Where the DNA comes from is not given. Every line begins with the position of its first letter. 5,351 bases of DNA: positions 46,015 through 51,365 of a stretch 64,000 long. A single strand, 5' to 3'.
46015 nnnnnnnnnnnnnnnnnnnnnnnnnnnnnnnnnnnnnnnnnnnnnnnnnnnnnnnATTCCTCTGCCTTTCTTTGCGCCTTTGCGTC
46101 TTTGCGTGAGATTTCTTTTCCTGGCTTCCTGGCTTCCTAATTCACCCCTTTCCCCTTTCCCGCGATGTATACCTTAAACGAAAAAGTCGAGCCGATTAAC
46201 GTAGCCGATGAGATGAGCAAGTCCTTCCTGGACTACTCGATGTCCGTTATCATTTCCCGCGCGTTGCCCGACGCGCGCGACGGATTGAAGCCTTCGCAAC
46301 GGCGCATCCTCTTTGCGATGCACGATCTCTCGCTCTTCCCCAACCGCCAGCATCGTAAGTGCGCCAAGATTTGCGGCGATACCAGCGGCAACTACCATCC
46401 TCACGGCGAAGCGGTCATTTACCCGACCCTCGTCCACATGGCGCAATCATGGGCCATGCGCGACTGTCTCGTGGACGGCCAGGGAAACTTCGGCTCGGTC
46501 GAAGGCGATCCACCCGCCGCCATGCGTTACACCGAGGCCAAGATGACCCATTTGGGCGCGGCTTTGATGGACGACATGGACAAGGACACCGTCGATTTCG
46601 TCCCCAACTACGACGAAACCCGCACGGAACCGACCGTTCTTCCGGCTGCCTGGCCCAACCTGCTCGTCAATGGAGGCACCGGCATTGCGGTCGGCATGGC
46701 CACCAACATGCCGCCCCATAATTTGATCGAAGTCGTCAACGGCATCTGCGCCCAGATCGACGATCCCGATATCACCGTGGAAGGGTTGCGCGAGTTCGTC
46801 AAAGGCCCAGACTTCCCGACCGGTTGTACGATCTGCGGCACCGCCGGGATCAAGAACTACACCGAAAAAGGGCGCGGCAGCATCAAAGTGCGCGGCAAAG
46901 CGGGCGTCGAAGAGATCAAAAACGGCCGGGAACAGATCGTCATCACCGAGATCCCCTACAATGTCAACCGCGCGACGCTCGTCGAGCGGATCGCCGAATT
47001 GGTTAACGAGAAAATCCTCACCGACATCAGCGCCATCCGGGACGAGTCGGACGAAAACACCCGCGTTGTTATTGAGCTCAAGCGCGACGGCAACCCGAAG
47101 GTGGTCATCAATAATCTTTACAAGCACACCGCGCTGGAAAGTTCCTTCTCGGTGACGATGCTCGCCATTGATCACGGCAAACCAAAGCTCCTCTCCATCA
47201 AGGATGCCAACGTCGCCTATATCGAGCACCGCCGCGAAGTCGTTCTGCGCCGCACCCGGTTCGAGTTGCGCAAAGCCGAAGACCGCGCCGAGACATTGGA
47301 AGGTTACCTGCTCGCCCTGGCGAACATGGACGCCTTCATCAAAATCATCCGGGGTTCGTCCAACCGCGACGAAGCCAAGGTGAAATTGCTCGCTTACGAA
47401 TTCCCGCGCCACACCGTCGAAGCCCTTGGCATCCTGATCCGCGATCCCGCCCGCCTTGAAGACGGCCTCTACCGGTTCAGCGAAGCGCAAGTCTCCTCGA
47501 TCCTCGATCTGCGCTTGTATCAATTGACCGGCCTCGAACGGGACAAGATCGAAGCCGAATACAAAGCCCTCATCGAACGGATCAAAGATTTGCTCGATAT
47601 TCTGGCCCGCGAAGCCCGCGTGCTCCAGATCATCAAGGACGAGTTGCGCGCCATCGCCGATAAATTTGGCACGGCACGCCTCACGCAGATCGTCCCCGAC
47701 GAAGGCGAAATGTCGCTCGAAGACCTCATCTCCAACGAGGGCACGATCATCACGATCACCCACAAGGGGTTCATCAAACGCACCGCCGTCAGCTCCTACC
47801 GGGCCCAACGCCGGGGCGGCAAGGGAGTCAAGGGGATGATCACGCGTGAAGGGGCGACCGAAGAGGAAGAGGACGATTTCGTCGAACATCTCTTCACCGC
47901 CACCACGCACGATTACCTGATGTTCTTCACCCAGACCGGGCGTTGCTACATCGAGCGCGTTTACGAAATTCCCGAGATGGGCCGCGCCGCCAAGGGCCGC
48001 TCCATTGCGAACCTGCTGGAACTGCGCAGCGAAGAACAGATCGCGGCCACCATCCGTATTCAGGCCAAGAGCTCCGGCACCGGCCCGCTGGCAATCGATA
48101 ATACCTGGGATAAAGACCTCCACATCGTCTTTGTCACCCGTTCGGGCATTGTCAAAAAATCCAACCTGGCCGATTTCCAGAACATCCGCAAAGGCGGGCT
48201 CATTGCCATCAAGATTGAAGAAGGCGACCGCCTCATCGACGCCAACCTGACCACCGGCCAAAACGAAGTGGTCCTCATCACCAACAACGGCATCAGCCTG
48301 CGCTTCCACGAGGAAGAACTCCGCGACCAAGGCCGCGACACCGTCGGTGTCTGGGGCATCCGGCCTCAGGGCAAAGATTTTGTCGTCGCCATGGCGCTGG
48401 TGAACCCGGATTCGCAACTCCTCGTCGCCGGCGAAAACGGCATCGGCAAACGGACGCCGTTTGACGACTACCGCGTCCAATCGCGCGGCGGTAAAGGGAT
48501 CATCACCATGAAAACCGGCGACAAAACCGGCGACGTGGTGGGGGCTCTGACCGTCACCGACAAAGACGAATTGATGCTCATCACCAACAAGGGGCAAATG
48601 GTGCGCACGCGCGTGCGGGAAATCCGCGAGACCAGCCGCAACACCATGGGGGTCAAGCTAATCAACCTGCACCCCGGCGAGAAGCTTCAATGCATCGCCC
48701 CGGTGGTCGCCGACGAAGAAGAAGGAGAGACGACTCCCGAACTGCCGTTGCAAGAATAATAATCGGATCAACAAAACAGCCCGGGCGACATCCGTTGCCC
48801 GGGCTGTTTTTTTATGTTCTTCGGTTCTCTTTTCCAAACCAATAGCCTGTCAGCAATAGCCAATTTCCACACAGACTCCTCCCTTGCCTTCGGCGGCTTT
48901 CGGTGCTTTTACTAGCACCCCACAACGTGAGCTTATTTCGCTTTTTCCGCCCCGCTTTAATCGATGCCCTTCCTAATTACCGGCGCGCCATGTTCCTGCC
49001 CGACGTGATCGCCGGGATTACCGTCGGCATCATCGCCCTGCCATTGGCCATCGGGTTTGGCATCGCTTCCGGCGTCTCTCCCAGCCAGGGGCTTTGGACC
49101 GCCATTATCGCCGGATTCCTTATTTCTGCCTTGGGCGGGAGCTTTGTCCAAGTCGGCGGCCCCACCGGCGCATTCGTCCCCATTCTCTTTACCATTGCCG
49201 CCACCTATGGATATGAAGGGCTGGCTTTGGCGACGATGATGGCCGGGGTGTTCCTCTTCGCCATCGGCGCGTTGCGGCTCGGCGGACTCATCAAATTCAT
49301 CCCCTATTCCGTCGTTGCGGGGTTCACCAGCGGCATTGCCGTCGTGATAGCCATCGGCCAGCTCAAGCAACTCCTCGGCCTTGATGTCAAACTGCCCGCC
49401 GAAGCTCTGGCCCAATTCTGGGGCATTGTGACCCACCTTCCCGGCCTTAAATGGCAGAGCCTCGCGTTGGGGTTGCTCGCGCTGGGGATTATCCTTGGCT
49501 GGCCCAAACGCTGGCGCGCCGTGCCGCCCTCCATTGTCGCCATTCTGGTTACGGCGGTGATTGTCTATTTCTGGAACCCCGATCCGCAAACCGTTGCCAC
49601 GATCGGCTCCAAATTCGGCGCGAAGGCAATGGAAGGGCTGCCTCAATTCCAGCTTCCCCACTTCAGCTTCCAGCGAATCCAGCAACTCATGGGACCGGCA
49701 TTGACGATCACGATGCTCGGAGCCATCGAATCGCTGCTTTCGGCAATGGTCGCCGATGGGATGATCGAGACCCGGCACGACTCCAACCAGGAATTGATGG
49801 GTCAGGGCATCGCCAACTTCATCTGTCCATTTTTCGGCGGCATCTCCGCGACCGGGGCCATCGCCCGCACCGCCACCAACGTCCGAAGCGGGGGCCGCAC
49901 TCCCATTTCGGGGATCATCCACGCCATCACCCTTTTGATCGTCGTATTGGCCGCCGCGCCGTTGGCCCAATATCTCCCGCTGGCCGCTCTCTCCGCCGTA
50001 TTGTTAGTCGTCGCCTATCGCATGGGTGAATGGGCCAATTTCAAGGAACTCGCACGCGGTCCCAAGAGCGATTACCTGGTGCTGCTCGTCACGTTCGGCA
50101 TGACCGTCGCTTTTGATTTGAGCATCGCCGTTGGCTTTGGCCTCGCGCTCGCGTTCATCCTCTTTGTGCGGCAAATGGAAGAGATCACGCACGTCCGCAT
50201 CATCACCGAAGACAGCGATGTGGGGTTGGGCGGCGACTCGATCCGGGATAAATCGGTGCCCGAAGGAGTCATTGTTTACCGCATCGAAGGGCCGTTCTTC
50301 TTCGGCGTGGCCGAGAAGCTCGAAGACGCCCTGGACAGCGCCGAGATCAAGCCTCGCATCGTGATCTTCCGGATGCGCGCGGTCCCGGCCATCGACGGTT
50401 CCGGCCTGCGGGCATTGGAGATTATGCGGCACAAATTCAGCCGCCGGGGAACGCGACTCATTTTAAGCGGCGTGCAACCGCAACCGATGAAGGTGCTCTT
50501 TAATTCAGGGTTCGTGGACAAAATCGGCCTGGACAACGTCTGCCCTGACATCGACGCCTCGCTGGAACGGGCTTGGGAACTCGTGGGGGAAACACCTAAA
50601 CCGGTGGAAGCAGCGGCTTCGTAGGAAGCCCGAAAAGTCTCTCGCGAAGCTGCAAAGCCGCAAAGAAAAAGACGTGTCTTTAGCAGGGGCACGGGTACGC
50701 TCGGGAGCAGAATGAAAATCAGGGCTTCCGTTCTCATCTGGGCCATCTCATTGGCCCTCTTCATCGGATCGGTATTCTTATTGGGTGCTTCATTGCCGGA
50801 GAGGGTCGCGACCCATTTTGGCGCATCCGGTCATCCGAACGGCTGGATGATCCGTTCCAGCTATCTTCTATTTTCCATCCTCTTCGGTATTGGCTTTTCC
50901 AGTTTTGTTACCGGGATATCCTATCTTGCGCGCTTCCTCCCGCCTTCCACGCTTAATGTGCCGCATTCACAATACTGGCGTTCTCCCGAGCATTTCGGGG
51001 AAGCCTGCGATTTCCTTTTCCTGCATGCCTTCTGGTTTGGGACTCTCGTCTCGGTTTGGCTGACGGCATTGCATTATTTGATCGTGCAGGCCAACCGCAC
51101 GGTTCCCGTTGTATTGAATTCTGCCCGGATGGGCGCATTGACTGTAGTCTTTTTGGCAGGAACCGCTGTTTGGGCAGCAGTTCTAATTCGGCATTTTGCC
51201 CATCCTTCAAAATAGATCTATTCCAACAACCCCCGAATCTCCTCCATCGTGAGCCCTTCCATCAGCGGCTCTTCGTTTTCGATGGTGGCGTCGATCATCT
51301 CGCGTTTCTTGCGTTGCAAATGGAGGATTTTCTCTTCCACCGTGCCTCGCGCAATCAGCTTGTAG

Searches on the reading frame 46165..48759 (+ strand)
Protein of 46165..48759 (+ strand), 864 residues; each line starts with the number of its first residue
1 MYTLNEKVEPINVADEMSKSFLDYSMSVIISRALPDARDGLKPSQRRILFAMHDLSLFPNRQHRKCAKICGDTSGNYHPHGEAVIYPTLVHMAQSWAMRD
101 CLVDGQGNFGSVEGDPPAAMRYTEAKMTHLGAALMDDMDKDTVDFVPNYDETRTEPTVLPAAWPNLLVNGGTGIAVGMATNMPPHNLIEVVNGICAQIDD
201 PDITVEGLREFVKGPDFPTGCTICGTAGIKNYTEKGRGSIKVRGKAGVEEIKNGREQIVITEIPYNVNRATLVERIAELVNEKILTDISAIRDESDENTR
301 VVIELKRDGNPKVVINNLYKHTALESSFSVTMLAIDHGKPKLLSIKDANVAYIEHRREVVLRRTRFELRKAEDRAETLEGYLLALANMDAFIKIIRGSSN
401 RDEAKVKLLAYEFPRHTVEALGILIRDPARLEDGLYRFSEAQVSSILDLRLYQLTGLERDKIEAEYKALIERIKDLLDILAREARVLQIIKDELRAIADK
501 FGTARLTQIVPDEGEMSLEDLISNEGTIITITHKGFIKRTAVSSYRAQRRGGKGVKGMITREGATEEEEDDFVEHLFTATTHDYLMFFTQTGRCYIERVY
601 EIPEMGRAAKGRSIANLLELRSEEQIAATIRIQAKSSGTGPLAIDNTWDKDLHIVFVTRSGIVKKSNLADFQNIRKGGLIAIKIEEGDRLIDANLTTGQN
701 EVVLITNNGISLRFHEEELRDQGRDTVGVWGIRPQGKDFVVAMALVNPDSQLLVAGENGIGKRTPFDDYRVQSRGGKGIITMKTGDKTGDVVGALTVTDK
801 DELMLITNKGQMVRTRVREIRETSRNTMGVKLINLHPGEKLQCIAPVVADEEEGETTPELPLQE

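Call 41: search_protein_families(library=pfam, proteins=[window:46165-48759:+], max_evalue=0.0001)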
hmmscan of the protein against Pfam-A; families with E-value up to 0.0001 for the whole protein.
window:46165-48759:+ (864 aa): 2 families
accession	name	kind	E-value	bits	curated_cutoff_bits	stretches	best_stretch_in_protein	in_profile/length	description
PF00521.26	DNA_topoisoIV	-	3.3e-147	491.3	31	1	32-494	1-431/432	DNA gyrase/topoisomerase IV, subunit A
PF03989.18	DNA_gyraseA_C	-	1.1e-70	233.3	27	6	801-841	1-41/48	DNA gyrase C-terminal domain, beta-propeller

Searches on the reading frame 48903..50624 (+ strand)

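Call 42: search_protein_families(library=pfam, proteins=[window:48903-50624:+], max_evalue=0.0001)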
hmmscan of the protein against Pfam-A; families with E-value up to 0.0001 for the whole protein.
window:48903-50624:+ (573 aa): 2 families
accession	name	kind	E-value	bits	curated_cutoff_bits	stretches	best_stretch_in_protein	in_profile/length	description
PF00916.26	Sulfate_transp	-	1.4e-91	307.6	23.2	1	31-397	1-380/380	Sulfate permease family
PF01740.26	STAS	-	2.5e-19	69.5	22.6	1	451-549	5-102/106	STAS domain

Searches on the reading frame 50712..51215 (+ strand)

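Call 42: search_protein_families(library=pfam, proteins=[window:50712-51215:+], max_evalue=0.0001)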
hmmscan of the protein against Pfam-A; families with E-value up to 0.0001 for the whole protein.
window:50712-51215:+ (167 aa): 1 family
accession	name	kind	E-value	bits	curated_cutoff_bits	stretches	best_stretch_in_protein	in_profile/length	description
PF07853.16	DUF1648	-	4.2e-09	36.4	28.7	1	15-57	5-47/49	Domain of unknown function (DUF1648)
